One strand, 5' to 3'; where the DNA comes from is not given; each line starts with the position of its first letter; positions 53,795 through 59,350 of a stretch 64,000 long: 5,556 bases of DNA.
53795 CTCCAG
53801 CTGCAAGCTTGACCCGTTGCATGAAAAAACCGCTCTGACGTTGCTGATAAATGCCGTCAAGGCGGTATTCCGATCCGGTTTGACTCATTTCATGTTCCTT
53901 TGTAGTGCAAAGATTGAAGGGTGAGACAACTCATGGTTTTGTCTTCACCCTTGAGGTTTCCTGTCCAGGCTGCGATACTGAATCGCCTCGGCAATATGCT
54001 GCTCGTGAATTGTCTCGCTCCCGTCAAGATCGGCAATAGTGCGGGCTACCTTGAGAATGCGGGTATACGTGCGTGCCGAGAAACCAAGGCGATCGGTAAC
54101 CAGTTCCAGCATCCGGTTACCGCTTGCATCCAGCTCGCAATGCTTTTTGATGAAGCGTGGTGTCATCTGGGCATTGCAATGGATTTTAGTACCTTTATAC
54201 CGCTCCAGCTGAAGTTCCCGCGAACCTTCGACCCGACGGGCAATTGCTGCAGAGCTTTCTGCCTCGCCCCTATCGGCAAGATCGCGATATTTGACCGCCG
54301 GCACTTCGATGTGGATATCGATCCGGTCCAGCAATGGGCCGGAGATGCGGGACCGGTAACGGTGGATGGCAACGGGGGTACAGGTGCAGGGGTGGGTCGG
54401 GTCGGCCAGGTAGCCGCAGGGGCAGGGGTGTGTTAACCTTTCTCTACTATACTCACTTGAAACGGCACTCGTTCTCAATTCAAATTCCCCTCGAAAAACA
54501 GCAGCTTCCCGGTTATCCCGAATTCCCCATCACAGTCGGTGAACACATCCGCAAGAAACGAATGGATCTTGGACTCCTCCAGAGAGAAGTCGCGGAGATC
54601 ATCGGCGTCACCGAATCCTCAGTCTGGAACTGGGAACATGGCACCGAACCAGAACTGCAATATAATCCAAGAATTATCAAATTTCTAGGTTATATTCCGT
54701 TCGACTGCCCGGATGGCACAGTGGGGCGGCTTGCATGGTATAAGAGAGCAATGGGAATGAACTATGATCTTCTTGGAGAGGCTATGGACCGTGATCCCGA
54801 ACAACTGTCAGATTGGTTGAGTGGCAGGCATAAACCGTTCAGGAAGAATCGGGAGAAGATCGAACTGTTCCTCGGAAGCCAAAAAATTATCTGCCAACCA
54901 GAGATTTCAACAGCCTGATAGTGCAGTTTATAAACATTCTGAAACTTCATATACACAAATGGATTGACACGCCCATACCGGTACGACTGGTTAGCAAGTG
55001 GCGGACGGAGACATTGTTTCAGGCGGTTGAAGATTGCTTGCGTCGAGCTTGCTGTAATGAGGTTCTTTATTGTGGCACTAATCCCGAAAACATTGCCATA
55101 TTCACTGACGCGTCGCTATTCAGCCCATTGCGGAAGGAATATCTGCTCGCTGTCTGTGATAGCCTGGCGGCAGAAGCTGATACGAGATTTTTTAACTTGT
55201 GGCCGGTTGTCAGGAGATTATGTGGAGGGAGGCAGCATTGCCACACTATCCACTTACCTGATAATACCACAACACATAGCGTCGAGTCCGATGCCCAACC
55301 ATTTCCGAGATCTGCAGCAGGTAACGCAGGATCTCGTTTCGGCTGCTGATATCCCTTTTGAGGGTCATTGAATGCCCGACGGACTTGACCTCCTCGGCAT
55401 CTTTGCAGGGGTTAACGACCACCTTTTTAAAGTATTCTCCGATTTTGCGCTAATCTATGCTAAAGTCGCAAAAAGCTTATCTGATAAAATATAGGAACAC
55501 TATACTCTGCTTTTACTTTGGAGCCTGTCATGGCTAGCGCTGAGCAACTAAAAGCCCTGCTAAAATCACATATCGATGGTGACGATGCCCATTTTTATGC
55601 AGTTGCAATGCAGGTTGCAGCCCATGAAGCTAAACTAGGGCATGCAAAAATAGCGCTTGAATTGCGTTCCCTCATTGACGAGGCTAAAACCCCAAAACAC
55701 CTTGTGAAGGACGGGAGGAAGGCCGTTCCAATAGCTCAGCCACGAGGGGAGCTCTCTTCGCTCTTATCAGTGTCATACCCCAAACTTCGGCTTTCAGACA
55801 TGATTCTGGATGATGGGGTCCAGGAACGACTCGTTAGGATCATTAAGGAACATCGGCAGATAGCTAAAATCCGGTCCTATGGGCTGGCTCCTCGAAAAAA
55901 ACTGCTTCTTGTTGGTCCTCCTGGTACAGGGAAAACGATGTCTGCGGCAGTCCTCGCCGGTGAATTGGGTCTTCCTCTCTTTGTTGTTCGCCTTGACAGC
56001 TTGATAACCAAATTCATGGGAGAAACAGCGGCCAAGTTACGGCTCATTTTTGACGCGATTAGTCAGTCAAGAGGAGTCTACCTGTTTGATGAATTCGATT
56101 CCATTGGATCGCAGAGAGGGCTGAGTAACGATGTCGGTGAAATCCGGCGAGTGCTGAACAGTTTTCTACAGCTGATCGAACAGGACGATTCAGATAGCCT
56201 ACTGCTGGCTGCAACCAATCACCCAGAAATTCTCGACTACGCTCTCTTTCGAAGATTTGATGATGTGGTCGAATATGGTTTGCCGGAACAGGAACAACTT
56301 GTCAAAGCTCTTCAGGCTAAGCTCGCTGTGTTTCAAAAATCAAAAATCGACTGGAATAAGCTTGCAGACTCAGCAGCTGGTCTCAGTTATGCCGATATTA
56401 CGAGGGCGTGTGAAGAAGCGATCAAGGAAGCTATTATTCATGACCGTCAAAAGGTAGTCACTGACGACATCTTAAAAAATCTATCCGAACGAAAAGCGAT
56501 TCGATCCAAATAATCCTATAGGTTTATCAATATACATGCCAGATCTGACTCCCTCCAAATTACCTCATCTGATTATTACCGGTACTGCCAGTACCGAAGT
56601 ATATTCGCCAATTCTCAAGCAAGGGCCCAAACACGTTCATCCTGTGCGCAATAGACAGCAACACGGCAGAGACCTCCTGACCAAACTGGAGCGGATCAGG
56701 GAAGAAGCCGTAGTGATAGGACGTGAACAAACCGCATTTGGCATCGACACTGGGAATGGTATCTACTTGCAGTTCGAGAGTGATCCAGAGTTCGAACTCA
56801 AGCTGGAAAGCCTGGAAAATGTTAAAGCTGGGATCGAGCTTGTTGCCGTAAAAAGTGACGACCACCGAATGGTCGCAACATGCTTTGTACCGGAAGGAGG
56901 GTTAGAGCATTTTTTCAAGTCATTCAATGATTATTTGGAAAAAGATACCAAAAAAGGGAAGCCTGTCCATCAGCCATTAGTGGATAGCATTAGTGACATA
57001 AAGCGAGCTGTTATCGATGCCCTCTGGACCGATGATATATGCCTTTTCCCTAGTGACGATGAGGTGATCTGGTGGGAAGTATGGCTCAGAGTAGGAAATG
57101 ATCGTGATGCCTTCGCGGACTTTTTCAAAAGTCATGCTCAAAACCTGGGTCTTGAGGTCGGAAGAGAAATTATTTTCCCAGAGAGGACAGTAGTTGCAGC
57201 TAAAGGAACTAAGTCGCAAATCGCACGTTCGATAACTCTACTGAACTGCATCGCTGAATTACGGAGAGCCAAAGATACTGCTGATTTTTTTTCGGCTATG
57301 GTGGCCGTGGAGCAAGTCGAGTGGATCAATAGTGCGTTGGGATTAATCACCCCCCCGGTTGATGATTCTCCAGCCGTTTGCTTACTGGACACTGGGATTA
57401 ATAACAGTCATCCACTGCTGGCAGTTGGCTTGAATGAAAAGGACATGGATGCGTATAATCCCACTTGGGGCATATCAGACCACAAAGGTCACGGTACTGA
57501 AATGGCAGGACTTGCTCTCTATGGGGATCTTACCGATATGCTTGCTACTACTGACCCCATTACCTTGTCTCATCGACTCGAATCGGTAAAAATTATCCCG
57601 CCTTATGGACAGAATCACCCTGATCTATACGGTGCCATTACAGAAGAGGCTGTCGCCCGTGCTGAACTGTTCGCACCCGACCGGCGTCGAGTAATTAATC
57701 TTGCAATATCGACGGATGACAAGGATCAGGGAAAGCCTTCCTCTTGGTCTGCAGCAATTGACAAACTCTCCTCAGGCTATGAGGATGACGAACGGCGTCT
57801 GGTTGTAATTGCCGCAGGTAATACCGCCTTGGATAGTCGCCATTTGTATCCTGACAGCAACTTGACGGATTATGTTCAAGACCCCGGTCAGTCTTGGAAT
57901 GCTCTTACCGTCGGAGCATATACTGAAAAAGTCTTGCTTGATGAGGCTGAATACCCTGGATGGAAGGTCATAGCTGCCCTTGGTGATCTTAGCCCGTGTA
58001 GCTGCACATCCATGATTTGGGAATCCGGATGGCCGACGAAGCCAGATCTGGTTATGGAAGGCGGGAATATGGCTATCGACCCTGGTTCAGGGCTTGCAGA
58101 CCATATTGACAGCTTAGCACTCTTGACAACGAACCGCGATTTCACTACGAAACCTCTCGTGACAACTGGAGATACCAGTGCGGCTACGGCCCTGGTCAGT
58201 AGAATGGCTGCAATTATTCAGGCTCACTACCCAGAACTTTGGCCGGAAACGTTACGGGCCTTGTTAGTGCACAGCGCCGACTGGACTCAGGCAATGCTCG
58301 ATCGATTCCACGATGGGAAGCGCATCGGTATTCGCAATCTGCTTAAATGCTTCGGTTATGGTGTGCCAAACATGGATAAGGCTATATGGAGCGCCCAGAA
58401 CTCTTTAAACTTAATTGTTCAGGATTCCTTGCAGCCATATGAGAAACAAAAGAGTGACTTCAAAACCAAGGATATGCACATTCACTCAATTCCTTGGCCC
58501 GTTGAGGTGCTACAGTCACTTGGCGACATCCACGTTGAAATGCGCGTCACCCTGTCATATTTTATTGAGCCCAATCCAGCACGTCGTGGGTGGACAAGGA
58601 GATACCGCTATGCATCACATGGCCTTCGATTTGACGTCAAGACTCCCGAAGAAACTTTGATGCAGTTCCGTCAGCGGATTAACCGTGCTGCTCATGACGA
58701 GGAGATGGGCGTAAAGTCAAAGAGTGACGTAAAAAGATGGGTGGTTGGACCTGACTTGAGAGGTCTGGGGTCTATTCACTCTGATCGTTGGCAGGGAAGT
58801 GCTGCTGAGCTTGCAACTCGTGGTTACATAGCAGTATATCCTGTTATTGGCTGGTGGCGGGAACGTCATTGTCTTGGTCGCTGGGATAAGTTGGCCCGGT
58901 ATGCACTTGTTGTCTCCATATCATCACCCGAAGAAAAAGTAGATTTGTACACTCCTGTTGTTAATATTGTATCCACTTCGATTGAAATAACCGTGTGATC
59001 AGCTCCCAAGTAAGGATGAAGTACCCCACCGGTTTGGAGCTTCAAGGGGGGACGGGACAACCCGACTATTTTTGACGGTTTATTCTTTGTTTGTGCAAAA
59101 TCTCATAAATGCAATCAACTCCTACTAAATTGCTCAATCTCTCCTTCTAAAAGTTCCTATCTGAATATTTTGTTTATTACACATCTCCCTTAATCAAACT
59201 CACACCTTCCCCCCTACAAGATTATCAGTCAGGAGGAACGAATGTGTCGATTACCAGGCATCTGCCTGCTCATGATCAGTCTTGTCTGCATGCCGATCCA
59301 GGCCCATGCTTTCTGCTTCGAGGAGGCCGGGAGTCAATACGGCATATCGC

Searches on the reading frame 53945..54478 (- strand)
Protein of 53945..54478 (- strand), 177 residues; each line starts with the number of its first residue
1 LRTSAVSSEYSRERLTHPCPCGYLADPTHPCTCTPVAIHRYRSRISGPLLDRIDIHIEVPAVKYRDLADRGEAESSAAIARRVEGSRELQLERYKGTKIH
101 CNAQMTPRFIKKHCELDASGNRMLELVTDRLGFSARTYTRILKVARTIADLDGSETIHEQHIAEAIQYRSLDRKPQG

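Call 3: search_protein_families(library=padloc, proteins=[window:53945-54478:-], max_evalue=0.01)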
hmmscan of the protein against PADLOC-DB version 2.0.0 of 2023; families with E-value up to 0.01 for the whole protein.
window:53945-54478:- (177 aa): 0 families

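Call 4: search_protein_families(library=pfam, proteins=[window:53945-54478:-], max_evalue=0.01)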
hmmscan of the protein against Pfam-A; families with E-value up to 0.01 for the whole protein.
window:53945-54478:- (177 aa): 2 families
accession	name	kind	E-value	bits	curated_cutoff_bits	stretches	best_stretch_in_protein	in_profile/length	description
PF13335.12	Mg_chelatase_C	-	4.4e-34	117.4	26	1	74-169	2-94/94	Magnesium chelatase, subunit ChlI C-terminal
PF01078.27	Mg_chelatase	-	4.4e-16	59.3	20.3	1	17-66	157-206/207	Magnesium chelatase, subunit ChlI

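Call 5: search_protein_families(library=ncbifam, proteins=[window:53945-54478:-], max_evalue=0.01)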
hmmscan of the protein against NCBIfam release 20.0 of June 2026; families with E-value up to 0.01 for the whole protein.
window:53945-54478:- (177 aa): 3 families
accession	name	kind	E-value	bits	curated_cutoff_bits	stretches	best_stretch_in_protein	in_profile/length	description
TIGR00368.1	TIGR00368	hypoth_equivalog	2.8e-47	161.4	362.4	1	16-169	345-499/499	YifB family Mg chelatase-like AAA ATPase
NF007365.0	PRK09862.1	equivalog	6.7e-30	104.1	530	1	18-173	346-496/506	YifB family Mg chelatase-like AAA ATPase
NF009943.0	PRK13406.1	equivalog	0.0057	15.2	571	0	46-166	153-247/585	magnesium chelatase subunit D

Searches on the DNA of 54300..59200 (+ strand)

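Call 6: search_dna_similar(query=window:54300-59200:+, collection=ecoli_genomes, mode=near, max_rows=15)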
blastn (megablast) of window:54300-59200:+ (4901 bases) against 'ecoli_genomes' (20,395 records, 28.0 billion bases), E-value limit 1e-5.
No match.

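Call 7: search_dna_similar(query=window:54300-59200:+, collection=plasmids, mode=near, max_rows=15)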
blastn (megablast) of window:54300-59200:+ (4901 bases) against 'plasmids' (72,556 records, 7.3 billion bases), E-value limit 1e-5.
No match.

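Call 78: search_dna_similar(query=L090:3011-6511:+, collection=plasmids, mode=near, max_rows=25)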
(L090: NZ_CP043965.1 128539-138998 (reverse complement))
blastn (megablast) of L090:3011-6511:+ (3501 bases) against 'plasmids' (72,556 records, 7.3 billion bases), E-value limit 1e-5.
Records with a match: 57; places in all: 57; records where one place covers at least 80% of the query: 55.
Best place of each record, by identity: >=99% 15; 95-99% 33; 90-95% 4; 80-90% 3; 60-80% 2.
By first word of the organism name: Agrobacterium 43; Rhizobium 11; Neorhizobium 1; Deinococcus 1; Methylocystis 1.
By predicted mobility (MOB-suite, as given by PLSDB): conjugative 37; non-mobilizable 20.
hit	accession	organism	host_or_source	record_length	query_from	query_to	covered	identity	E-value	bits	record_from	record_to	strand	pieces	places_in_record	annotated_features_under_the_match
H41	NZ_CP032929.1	Agrobacterium tumefaciens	Rubus sp.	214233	1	3501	100%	100.0%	0e+0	6466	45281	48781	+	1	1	S8 family peptidase | ATP-binding protein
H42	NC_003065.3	Agrobacterium fabrum str. C58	-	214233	1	3501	100%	100.0%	0e+0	6466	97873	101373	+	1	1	S8 family peptidase | ATP-binding protein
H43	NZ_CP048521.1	Agrobacterium tumefaciens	walnut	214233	1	3501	100%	100.0%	0e+0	6466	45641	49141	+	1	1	S8 family peptidase | ATP-binding protein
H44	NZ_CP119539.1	Agrobacterium fabrum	-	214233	1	3501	100%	100.0%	0e+0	6466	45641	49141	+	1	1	S8 family peptidase | ATP-binding protein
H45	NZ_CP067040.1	Agrobacterium fabrum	-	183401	1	3501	100%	100.0%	0e+0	6466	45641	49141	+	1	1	S8 family peptidase | ATP-binding protein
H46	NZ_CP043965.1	Agrobacterium fabrum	Prosopis cineraria,pure bacterial ...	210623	1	3501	100%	100.0%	0e+0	6466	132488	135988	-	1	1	S8 family peptidase | ATP-binding protein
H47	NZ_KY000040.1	Agrobacterium fabrum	-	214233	1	3501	100%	100.0%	0e+0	6466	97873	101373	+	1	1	S8 family peptidase | ATP-binding protein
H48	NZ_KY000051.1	Agrobacterium tumefaciens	-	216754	1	3501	100%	100.0%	0e+0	6466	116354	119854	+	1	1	S8 family peptidase | ATP-binding protein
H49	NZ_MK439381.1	Agrobacterium tumefaciens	apple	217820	1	3501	100%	100.0%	0e+0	6466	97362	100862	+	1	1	S8 family peptidase | ATP-binding protein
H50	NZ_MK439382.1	Agrobacterium tumefaciens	Cherry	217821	1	3501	100%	100.0%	0e+0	6466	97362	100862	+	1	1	S8 family peptidase | ATP-binding protein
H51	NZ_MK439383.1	Agrobacterium tumefaciens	Rose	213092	1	3501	100%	100.0%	0e+0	6466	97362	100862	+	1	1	S8 family peptidase | ATP-binding protein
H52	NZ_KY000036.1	Agrobacterium fabrum str. C58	-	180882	1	3501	100%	100.0%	0e+0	6466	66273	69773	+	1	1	S8 family peptidase | ATP-binding protein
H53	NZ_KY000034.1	Agrobacterium sp.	-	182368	1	3501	100%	100.0%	0e+0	6466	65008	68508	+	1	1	S8 family peptidase | ATP-binding protein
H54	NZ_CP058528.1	Agrobacterium tumefaciens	-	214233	1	3501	100%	100.0%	0e+0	6466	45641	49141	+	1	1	S8 family peptidase | ATP-binding protein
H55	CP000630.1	Rhizobium rhizogenes K84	-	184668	1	3501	100%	100.0%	0e+0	6460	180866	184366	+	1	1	conserved hypothetical protein | ATPase | hypothetical protein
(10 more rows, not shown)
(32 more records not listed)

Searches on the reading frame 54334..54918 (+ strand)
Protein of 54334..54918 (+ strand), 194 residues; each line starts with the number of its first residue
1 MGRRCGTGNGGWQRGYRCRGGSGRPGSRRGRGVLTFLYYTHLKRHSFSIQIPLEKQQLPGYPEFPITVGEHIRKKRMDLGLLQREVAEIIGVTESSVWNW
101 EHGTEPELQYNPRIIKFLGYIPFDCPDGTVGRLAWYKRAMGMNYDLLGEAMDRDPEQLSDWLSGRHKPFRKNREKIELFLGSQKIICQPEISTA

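Call 3: search_protein_families(library=padloc, proteins=[window:54334-54918:+], max_evalue=0.01)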
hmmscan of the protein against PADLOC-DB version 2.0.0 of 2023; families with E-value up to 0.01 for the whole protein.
window:54334-54918:+ (194 aa): 7 families
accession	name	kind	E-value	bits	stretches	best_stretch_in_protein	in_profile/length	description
PDLC03951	RmrA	-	2.1e-05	21.7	0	70-116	11-58/400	-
PDLC04757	PDC-M64B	-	2.6e-05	22.2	1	144-189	45-90/128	-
PDLC04760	PDC-M64C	-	0.00014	20.2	0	140-185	38-83/93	-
PDLC04758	PDC-M64B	-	0.00018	19.9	1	144-189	46-91/123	-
PDLC04759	PDC-M64B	-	0.0025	15.8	0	147-188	45-86/135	-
PDLC04142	capH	-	0.0038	16.3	0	68-103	7-41/103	capH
PDLC03945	RmrA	-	0.0052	14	1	68-110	3-46/394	-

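Call 4: search_protein_families(library=pfam, proteins=[window:54334-54918:+], max_evalue=0.01)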
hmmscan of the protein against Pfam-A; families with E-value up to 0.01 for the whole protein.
window:54334-54918:+ (194 aa): 4 families
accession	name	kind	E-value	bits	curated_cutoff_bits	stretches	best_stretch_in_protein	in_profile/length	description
PF01381.28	HTH_3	-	7e-08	32.8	23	1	72-119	1-49/55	Helix-turn-helix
PF13560.12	HTH_31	-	1.5e-06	28.8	27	0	69-105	3-39/64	Helix-turn-helix domain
PF12844.13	HTH_19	-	0.0034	17.7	30.2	0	69-108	1-39/64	Helix-turn-helix domain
PF13384.12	HTH_23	-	0.0086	16.3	24.6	0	80-101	17-38/50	Homeodomain-like domain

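Call 5: search_protein_families(library=ncbifam, proteins=[window:54334-54918:+], max_evalue=0.01)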
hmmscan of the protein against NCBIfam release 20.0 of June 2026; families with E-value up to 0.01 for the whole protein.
window:54334-54918:+ (194 aa): 7 families
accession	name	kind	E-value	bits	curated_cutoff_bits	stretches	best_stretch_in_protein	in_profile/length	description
TIGR03070.1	couple_hipB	subfamily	1.8e-06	27.8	71.65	1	68-119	3-55/58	type II toxin-antitoxin system Y4mF family antitoxin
NF007257.0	PRK09706.1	subfamily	4.7e-06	26.5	101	1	67-106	5-45/135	transcriptional repressor DicA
TIGR03830.1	CxxCG_CxxCG_HTH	subfamily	1.1e-05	25.2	61.8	1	68-107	66-105/127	type II TA system antitoxin MqsA family protein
NF041951.1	phage_RstR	subfamily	0.0014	18.9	80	1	68-118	3-54/108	RstR family transcriptional repressor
NF040522.1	VC1465_fam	subfamily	0.0035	17.4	70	1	72-105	1-34/111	VC1465 family Xer recombination activation factor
TIGR00270.2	TIGR00270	equivalog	0.0062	16.3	110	0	70-118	78-127/159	multiprotein bridging factor aMBF1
NF047542.1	telomere_Tap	equivalog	0.0072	15.1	600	0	74-106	24-57/695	telomere-associated protein Tap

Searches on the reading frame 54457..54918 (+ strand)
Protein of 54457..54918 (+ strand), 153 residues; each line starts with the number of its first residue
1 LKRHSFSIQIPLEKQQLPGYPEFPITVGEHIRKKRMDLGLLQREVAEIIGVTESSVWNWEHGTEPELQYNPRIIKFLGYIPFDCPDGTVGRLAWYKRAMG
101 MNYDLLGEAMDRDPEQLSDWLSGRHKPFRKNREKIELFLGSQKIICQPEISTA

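Call 81: search_protein_families(library=phrogs, proteins=[window:54457-54918:+], max_evalue=0.001)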
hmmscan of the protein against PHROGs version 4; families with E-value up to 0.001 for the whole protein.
window:54457-54918:+ (153 aa): 12 families
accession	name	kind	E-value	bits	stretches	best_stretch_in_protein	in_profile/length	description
phrog_4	-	transcription regulation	2.7e-08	34.2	1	26-78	136-185/400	transcriptional repressor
phrog_4779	-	transcription regulation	3.1e-08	35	1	29-72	5-48/98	transcriptional regulator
phrog_2328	-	transcription regulation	1.9e-07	31.9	0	25-63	14-52/128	transcriptional repressor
phrog_8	-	transcription regulation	4.8e-07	30.5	1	26-128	76-198/346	transcriptional regulator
phrog_2439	-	transcription regulation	1.4e-06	28.5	0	27-77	8-59/367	transcriptional regulator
phrog_4836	-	transcription regulation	1.8e-06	28.6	1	23-63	72-112/194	CII-like regulator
phrog_7950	-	transcription regulation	2.4e-06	28.5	1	31-62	12-43/68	transcriptional repressor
phrog_3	-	transcription regulation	3.4e-06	28.1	1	24-78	86-138/430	transcriptional repressor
phrog_1373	-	transcription regulation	4.5e-05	24.5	1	23-67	60-105/166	transcriptional regulator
phrog_5119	-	unknown function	0.00014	22.7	1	27-64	54-91/152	-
phrog_2104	-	unknown function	0.00019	22.6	0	22-63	35-76/103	-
phrog_955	-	DNA, RNA and nucleotide metabolism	0.00054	20.7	1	26-63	24-61/142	HTH DNA binding protein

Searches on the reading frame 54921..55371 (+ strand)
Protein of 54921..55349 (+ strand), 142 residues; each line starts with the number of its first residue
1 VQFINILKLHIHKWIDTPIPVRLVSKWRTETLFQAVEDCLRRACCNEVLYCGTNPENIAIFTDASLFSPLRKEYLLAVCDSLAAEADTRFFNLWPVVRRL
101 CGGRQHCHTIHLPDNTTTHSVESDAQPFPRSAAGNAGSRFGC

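Call 3: search_protein_families(library=padloc, proteins=[window:54921-55349:+], max_evalue=0.01)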
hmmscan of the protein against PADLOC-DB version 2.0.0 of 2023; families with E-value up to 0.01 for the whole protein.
window:54921-55349:+ (142 aa): 0 families

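Call 4: search_protein_families(library=pfam, proteins=[window:54921-55349:+], max_evalue=0.01)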
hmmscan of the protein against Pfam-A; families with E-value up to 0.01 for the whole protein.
window:54921-55349:+ (142 aa): 0 families

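Call 5: search_protein_families(library=ncbifam, proteins=[window:54921-55349:+], max_evalue=0.01)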
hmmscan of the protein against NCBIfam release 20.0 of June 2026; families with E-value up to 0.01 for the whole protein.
window:54921-55349:+ (142 aa): 0 families

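Call 51: search_protein_families(library=pfam, proteins=[window:54964-55371:+], max_evalue=10)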
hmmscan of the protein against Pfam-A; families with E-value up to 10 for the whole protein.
window:54964-55371:+ (135 aa): 0 families

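Call 81: search_protein_families(library=phrogs, proteins=[window:54921-55349:+, window:54964-55371:+], max_evalue=0.001)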
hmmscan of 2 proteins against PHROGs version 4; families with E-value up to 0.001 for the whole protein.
window:54921-55349:+ (142 aa): 0 families

window:54964-55371:+ (135 aa): 0 families
